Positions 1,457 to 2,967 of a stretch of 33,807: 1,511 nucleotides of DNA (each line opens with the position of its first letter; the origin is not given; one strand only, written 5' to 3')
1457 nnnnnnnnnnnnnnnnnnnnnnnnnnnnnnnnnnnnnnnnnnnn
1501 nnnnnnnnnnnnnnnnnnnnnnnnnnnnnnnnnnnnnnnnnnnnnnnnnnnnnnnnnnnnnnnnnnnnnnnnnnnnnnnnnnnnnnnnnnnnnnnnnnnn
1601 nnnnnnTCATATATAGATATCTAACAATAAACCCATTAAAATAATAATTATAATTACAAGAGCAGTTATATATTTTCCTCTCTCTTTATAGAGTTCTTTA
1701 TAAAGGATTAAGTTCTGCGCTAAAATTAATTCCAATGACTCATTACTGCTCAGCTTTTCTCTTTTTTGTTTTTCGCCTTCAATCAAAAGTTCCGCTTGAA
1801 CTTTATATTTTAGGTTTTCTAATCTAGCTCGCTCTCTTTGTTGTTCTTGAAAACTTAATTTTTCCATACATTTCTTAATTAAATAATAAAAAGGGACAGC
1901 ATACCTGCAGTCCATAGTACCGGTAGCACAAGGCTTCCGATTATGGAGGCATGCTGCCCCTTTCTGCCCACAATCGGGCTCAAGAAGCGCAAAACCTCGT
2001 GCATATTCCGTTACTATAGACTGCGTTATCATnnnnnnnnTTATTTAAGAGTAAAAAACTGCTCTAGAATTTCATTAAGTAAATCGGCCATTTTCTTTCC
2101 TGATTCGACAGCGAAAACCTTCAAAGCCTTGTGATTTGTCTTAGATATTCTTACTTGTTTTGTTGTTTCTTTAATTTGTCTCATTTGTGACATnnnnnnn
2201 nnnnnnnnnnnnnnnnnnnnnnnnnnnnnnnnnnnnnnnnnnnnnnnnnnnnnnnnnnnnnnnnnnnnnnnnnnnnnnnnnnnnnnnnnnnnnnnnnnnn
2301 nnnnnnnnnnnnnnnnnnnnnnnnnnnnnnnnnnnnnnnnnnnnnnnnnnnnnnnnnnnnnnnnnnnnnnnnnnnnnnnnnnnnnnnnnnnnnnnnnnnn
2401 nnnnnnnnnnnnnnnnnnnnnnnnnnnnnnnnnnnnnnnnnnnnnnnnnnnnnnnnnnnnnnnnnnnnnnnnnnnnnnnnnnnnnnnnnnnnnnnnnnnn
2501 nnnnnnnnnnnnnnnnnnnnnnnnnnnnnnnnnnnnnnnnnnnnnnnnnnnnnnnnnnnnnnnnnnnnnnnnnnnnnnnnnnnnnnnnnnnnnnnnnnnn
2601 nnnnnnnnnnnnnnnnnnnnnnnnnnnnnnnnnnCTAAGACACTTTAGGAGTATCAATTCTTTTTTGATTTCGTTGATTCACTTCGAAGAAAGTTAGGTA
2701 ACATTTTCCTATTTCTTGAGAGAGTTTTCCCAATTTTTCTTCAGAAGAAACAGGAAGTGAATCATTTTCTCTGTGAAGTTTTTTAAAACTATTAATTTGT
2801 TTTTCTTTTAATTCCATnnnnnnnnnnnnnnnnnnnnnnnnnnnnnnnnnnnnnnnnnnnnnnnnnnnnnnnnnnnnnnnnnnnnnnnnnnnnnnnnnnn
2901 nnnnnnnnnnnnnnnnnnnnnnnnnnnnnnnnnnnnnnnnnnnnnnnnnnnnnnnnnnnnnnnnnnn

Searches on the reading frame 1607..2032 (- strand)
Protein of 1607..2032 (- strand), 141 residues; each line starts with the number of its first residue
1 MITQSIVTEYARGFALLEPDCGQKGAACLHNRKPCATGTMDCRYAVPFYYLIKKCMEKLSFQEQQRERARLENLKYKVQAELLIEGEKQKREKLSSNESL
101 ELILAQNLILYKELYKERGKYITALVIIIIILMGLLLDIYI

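Call 5: search_protein_families(library=pfam, proteins=[window:1607-2032:-], max_evalue=0.01)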
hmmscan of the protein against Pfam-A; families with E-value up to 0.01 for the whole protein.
window:1607-2032:- (141 aa): 0 families

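Call 6: search_protein_families(library=padloc, proteins=[window:1607-2032:-], max_evalue=0.01)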
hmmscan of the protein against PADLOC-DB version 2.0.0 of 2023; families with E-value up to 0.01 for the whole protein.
window:1607-2032:- (141 aa): 0 families

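Call 46: search_protein_families(library=phrogs, proteins=[window:1607-2032:-], max_evalue=0.01)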
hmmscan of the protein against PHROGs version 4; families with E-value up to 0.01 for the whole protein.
window:1607-2032:- (141 aa): 0 families

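Call 72: find_related_loci(query=window:1610-2032:-, collection=metagenome_contigs, flank=6000)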
Query window:1610-2032:- (141 aa) in metagenome_contigs; peptide patterns used: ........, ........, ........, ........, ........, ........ (x = any residue, [..] = any of these).
238 stretches matched a pattern, but none encodes a relative of the query by tblastn (E <= 1e-3).

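Call 83: search_protein_representatives(protein=window:1610-2032:-)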
Query: 141 residues. Proteins with E-value up to 0.001 (for the whole library): 1; up to 1e-10: 1; up to 1e-30: 1. The best 1 are listed.
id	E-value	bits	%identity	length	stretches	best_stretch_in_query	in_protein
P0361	1.9e-85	299.7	100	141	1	1-141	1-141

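Call 105: search_protein_families(library=ncbifam, proteins=[window:1607-2032:-], max_evalue=0.01)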
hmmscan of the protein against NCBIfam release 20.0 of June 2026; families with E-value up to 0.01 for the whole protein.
window:1607-2032:- (141 aa): 0 families

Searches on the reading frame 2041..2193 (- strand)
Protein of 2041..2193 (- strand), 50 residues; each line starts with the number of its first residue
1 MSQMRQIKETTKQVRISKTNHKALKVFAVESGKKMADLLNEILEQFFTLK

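Call 5: search_protein_families(library=pfam, proteins=[window:2041-2193:-], max_evalue=0.01)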
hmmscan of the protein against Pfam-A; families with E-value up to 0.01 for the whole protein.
window:2041-2193:- (50 aa): 1 family
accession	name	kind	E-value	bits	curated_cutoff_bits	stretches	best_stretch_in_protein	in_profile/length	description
PF23807.1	RHH_10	-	0.0066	17.1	27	1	11-44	25-58/84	Ribbon-helix-helix protein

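Call 6: search_protein_families(library=padloc, proteins=[window:2041-2193:-], max_evalue=0.01)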
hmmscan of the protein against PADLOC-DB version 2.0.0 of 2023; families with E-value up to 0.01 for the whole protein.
window:2041-2193:- (50 aa): 0 families

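Call 46: search_protein_families(library=phrogs, proteins=[window:2041-2193:-], max_evalue=0.01)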
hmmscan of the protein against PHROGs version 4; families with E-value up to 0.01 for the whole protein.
window:2041-2193:- (50 aa): 2 families
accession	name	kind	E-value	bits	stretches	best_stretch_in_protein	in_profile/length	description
phrog_3180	-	transcription regulation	0.0049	17.8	1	10-46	6-42/50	Arc-like repressor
phrog_582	-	transcription regulation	0.0066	17.7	1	8-48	56-96/105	Arc-like repressor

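Call 105: search_protein_families(library=ncbifam, proteins=[window:2041-2193:-], max_evalue=0.01)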
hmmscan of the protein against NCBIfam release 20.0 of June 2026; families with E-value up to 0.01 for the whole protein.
window:2041-2193:- (50 aa): 0 families

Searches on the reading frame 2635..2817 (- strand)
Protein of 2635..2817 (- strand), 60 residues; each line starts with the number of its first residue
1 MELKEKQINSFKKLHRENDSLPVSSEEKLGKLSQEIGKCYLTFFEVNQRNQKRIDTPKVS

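Call 5: search_protein_families(library=pfam, proteins=[window:2635-2817:-], max_evalue=0.01)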
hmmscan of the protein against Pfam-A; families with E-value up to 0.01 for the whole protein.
window:2635-2817:- (60 aa): 0 families

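Call 6: search_protein_families(library=padloc, proteins=[window:2635-2817:-], max_evalue=0.01)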
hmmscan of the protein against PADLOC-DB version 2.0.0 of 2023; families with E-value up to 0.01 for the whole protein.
window:2635-2817:- (60 aa): 0 families

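Call 46: search_protein_families(library=phrogs, proteins=[window:2635-2817:-], max_evalue=0.01)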
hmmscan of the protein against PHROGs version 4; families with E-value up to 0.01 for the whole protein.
window:2635-2817:- (60 aa): 0 families

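Call 103: search_solved_structures(query=A4, max_evalue=1)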
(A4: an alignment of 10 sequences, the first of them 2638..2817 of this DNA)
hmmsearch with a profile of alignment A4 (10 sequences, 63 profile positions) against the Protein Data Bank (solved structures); distinct sequences matched with E-value up to 1: 2.
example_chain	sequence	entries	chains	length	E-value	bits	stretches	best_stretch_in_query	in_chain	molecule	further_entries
3ryl_A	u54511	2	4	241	0.42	14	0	22-40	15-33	protein VPA1370 | VopL C terminal domain protein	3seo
4m63_A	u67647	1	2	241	0.43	14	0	22-40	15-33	T3SS2 effector VopL nucleation of actin polymerization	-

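Call 105: search_protein_families(library=ncbifam, proteins=[window:2635-2817:-], max_evalue=0.01)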
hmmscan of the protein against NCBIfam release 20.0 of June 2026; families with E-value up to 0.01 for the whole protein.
window:2635-2817:- (60 aa): 1 family
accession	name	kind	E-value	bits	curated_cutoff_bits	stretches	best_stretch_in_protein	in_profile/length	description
NF008189.1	PRK10942.1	equivalog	0.0058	15.1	720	1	3-57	340-392/477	serine endoprotease DegP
